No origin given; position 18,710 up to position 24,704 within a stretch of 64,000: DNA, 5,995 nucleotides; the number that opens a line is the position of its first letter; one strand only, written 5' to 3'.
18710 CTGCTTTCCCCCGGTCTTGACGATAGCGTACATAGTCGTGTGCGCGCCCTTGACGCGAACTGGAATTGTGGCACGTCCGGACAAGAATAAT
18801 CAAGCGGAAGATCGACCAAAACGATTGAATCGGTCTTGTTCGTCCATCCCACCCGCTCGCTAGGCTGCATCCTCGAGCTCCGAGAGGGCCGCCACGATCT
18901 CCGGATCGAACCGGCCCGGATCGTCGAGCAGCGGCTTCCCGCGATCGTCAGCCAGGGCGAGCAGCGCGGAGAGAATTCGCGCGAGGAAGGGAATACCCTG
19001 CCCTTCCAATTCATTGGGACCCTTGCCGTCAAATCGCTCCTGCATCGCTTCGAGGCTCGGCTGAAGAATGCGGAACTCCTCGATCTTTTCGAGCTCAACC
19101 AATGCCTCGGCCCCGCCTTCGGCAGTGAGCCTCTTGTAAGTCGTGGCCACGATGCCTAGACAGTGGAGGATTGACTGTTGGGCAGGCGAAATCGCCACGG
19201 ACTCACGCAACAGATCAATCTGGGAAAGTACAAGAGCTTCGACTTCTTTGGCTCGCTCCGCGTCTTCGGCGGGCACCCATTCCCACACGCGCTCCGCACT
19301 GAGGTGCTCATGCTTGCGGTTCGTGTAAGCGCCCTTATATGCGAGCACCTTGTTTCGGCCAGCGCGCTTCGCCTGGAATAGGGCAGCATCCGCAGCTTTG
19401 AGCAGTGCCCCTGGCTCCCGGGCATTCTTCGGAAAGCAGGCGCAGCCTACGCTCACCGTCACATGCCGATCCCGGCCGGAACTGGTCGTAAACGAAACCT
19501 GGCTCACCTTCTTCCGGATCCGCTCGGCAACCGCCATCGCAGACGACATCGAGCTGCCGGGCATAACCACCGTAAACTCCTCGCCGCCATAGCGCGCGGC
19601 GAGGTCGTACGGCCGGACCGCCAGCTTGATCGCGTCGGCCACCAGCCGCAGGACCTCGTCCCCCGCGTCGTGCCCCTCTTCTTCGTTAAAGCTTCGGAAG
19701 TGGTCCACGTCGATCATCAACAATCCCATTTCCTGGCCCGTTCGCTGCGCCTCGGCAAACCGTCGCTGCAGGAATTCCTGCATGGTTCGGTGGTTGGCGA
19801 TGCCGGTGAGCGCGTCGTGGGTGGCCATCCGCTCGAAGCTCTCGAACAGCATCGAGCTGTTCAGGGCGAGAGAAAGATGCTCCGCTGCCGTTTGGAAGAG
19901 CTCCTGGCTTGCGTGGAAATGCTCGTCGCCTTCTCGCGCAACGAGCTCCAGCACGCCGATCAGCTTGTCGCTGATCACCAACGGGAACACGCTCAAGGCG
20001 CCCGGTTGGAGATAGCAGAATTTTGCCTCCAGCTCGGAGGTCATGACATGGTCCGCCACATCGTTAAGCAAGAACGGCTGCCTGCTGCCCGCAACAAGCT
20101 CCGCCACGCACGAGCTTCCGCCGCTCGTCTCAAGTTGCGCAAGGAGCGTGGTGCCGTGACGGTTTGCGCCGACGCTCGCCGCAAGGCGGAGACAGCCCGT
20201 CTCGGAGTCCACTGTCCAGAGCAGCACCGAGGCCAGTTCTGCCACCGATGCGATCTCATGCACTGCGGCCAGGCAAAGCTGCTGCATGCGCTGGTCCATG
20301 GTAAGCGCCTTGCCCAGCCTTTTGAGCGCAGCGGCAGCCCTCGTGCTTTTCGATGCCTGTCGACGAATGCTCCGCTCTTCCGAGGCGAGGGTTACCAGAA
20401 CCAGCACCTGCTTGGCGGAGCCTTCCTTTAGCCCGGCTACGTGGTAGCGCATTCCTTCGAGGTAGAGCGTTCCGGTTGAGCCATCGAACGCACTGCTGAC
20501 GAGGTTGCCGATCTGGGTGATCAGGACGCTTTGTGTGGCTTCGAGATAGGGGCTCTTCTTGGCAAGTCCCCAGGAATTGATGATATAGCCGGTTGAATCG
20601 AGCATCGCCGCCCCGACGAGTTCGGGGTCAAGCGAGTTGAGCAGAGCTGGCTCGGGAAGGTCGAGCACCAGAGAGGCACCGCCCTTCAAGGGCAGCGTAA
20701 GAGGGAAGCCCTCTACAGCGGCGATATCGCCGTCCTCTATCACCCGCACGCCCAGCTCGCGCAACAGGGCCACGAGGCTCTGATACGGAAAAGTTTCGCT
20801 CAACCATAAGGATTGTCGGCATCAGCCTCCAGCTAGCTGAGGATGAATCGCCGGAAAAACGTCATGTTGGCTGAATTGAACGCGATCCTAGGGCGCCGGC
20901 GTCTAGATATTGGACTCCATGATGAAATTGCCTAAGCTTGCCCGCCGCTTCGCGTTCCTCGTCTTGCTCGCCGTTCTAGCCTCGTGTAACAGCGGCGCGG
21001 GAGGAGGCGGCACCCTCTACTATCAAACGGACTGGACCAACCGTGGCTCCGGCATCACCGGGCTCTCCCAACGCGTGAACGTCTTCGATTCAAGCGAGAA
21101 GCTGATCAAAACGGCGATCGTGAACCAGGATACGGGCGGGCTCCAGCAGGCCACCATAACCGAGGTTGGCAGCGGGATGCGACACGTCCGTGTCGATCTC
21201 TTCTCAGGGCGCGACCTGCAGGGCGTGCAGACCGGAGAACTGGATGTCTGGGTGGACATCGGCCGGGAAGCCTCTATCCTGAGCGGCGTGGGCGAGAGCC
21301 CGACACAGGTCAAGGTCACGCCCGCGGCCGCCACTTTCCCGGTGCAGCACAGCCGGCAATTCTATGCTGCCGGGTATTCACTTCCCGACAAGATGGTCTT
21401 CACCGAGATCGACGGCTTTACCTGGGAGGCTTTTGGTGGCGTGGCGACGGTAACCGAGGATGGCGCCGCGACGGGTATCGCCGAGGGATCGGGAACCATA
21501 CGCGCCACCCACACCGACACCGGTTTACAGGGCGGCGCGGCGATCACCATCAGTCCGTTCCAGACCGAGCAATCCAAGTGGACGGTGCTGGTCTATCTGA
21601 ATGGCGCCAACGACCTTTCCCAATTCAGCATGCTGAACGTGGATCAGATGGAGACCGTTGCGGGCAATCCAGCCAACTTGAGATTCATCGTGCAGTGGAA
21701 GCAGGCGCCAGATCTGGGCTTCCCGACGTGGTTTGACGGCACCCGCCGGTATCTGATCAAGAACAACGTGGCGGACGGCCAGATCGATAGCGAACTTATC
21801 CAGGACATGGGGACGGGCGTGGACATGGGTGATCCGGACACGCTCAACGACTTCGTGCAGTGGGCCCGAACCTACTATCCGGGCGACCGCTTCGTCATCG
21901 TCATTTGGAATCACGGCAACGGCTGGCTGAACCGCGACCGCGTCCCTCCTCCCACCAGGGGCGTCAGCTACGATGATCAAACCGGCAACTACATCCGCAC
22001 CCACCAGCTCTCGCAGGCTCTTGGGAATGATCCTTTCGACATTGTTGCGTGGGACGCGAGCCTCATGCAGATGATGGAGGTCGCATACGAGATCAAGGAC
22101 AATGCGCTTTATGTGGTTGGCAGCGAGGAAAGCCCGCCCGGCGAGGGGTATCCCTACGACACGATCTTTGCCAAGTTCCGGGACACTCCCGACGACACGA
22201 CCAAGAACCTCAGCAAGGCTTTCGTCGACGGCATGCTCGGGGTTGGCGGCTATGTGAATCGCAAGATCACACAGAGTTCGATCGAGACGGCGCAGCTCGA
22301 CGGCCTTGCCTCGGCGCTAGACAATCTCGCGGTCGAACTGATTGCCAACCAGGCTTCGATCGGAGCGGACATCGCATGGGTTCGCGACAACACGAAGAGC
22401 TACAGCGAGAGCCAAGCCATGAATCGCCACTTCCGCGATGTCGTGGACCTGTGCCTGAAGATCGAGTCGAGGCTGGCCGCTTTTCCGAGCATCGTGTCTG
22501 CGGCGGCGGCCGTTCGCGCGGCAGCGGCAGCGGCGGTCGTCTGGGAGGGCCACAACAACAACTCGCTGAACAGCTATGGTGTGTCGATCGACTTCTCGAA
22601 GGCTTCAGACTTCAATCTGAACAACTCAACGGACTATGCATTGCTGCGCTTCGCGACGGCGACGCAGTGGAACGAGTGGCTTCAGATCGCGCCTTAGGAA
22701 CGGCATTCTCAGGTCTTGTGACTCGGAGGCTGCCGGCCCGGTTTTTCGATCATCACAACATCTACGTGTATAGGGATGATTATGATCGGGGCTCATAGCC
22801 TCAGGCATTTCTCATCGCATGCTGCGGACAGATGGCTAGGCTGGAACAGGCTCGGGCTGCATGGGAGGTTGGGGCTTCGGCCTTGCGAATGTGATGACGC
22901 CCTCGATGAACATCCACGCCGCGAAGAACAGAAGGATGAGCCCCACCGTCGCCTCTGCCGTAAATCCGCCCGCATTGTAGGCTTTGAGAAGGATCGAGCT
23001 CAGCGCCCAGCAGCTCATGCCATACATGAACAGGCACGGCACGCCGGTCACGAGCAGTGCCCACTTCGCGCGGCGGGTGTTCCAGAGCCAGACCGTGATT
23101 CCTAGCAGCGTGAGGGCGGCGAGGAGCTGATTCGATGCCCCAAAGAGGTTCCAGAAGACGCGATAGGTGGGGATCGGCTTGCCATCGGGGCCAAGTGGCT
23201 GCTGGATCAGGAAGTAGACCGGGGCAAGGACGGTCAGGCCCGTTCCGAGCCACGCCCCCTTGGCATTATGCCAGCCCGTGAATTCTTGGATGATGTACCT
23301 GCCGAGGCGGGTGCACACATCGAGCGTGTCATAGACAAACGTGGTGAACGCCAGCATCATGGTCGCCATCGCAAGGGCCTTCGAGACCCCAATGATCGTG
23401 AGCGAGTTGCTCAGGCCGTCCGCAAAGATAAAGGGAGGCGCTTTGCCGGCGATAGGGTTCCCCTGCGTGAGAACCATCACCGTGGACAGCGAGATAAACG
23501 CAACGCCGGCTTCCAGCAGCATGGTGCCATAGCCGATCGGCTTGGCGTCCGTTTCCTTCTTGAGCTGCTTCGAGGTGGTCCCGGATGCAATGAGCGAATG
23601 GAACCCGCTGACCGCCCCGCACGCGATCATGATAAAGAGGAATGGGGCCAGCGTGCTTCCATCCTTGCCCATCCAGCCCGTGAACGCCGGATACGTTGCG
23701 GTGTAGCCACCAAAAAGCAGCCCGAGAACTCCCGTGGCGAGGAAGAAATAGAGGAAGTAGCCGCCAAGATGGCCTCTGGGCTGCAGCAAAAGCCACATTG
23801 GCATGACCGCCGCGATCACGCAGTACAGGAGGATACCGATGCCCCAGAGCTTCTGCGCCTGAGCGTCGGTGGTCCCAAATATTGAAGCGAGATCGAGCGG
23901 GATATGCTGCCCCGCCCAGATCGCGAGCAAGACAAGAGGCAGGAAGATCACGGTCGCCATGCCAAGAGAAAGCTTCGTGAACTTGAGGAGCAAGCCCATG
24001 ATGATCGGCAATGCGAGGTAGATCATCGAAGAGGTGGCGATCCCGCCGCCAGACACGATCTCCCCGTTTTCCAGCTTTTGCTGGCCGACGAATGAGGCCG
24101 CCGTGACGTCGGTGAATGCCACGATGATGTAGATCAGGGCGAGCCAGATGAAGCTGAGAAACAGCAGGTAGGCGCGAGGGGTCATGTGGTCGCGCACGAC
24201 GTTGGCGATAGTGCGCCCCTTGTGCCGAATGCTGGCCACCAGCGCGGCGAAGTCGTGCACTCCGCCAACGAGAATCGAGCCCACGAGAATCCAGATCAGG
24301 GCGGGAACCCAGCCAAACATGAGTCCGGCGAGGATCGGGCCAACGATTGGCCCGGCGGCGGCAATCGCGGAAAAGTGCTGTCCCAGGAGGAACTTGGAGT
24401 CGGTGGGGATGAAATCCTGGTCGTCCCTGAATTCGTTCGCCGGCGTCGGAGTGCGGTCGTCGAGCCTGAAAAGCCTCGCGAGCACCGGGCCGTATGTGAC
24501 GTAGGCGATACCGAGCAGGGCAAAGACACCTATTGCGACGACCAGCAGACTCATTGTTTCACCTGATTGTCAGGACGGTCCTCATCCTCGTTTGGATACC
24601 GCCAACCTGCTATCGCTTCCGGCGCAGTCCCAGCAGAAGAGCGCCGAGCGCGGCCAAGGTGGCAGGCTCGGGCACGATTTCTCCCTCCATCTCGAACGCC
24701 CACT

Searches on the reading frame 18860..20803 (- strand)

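Call 74: search_protein_families(library=pfam, proteins=[window:18860-20803:-], max_evalue=0.0001)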
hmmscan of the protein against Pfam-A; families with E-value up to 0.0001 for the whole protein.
window:18860-20803:- (647 aa): 3 families
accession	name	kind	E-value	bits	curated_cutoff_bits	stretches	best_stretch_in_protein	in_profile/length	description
PF00990.26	GGDEF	-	5.2e-49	166.6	23.8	1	327-485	1-161/161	Diguanylate cyclase, GGDEF domain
PF13185.12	GAF_2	-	2e-09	38.2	28.6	1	169-314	4-135/136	GAF domain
PF01590.32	GAF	-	9.1e-08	33.1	22.4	1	173-314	2-133/133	GAF domain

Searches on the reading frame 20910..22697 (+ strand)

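Call 75: search_protein_families(library=pfam, proteins=[window:20910-22697:+], max_evalue=0.0001)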
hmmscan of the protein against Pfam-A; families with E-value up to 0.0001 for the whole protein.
window:20910-22697:+ (595 aa): 1 family
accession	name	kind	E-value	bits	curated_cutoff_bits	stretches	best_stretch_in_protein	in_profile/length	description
PF03415.19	Peptidase_C11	-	7.4e-47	161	25.8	1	228-591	1-356/359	Clostripain family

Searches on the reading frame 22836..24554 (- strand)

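Call 75: search_protein_families(library=pfam, proteins=[window:22836-24554:-], max_evalue=0.0001)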
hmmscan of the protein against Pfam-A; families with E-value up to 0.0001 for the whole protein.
window:22836-24554:- (572 aa): 1 family
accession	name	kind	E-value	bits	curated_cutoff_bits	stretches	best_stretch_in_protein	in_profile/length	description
PF02554.20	CstA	-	1.7e-120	403.8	27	2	2-374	4-366/560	Carbon starvation protein CstA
